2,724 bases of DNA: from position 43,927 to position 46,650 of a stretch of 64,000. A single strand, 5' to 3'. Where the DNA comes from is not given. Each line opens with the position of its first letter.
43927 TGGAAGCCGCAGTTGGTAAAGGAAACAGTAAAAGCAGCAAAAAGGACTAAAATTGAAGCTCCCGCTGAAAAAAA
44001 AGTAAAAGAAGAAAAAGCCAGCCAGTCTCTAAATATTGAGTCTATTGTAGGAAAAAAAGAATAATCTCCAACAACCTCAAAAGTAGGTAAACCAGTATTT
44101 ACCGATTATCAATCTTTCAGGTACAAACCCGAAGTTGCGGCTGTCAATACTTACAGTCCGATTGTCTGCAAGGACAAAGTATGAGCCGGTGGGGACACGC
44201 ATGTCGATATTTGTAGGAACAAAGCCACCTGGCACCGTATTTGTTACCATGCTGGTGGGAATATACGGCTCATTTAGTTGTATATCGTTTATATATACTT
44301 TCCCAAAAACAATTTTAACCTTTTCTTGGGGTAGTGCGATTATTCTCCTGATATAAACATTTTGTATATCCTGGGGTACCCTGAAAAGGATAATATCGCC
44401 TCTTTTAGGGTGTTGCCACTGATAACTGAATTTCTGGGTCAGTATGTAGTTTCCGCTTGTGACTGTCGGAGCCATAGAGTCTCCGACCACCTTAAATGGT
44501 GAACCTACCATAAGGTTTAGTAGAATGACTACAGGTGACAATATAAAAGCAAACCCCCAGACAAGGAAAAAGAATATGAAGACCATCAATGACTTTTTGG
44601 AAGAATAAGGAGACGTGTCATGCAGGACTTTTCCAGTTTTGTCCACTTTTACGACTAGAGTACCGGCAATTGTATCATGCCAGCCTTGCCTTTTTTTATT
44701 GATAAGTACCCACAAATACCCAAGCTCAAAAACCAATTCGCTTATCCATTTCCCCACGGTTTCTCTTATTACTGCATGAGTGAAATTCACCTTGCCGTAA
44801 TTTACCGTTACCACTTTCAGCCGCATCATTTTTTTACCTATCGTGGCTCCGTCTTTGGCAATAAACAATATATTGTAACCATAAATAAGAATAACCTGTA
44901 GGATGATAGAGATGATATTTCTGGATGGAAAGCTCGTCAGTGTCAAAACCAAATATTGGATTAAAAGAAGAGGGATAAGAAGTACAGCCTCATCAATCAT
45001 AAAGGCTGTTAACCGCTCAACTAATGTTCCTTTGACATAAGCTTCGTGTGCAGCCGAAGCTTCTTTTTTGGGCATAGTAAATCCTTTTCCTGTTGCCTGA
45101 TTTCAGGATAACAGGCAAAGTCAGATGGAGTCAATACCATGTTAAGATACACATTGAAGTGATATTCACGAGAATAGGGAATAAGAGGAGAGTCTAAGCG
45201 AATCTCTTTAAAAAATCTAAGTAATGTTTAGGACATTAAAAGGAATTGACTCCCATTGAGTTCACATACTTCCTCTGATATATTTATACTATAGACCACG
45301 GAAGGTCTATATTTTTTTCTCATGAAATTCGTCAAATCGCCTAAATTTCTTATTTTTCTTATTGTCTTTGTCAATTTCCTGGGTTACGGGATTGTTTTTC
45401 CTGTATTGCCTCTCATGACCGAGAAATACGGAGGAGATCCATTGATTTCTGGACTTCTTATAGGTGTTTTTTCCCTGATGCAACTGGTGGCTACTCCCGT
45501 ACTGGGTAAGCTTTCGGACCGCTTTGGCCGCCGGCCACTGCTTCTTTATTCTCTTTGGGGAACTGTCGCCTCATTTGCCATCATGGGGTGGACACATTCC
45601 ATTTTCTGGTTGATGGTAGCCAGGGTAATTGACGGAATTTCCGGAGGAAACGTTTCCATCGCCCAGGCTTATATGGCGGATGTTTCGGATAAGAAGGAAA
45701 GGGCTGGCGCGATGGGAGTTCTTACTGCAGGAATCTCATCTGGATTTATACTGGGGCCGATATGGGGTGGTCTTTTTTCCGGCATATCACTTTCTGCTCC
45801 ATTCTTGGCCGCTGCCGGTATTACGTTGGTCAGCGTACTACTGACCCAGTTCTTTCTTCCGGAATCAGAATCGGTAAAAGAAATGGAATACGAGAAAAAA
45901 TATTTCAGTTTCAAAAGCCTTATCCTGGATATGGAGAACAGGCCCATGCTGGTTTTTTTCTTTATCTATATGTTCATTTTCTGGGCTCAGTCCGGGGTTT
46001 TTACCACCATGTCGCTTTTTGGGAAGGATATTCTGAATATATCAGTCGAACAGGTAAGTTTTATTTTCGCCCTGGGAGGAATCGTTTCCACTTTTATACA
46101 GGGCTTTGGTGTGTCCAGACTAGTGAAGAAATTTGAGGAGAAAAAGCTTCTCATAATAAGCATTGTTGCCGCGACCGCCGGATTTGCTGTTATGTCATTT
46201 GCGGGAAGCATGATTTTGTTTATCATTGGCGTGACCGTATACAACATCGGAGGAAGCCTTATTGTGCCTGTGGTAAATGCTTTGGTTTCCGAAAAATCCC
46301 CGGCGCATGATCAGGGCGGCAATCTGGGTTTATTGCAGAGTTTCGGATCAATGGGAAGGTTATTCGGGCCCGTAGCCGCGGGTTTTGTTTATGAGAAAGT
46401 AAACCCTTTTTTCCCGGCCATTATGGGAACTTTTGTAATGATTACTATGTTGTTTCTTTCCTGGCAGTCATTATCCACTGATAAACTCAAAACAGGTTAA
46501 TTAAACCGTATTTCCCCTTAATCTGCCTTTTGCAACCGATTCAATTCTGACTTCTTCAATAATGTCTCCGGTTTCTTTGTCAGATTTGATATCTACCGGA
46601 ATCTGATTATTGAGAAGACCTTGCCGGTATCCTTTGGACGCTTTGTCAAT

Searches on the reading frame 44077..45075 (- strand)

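Call 59: search_protein_families(library=pfam, proteins=[window:44077-45075:-], max_evalue=0.001)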
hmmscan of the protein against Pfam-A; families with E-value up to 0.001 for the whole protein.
window:44077-45075:- (332 aa): 2 families
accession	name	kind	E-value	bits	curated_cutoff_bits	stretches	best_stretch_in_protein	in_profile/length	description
PF10502.14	Peptidase_S26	-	3.1e-39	135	22.9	1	176-331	8-167/168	Signal peptidase, peptidase S26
PF06271.18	RDD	-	3.8e-22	79.5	24.1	1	17-138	3-137/137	RDD family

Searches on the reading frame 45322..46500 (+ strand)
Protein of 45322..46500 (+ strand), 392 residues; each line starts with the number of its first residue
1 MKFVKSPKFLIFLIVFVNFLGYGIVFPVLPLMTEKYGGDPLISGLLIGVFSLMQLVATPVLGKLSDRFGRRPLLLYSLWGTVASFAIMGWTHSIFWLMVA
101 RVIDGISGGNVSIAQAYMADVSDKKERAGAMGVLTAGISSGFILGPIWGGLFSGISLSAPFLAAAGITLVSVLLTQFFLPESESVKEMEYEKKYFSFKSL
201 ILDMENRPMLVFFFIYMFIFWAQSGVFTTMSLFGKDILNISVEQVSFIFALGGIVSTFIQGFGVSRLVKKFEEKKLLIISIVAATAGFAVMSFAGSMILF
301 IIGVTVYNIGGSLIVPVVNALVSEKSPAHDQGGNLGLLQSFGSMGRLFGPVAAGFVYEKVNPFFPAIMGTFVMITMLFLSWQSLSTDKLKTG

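Call 59: search_protein_families(library=pfam, proteins=[window:45322-46500:+], max_evalue=0.001)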
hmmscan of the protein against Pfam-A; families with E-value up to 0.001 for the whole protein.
window:45322-46500:+ (392 aa): 7 families
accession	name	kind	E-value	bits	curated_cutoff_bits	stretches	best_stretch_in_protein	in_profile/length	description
PF07690.21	MFS_1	-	2.6e-75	254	33.4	2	11-350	1-347/347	Major Facilitator Superfamily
PF13347.12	MFS_2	-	3.6e-15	55.9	27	2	163-324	177-341/427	MFS/sugar transport protein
PF00083.30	Sugar_tr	-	3.3e-13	49.8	22.3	1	41-182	46-194/452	Sugar (and other) transporter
PF12832.13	MFS_1_like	-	1.1e-12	48.1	25.2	1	16-363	9-368/373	MFS_1 like family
PF06779.20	MFS_4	-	8.9e-08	32.3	26.3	1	65-368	56-350/364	Uncharacterised MFS-type transporter YbfB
PF05977.19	MFS_3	-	0.00024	20.1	27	1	16-192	228-408/524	Transmembrane secretion effector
PF06609.19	TRI12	-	0.00047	19.2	23.2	1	43-136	80-171/599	Fungal trichothecene efflux pump (TRI12)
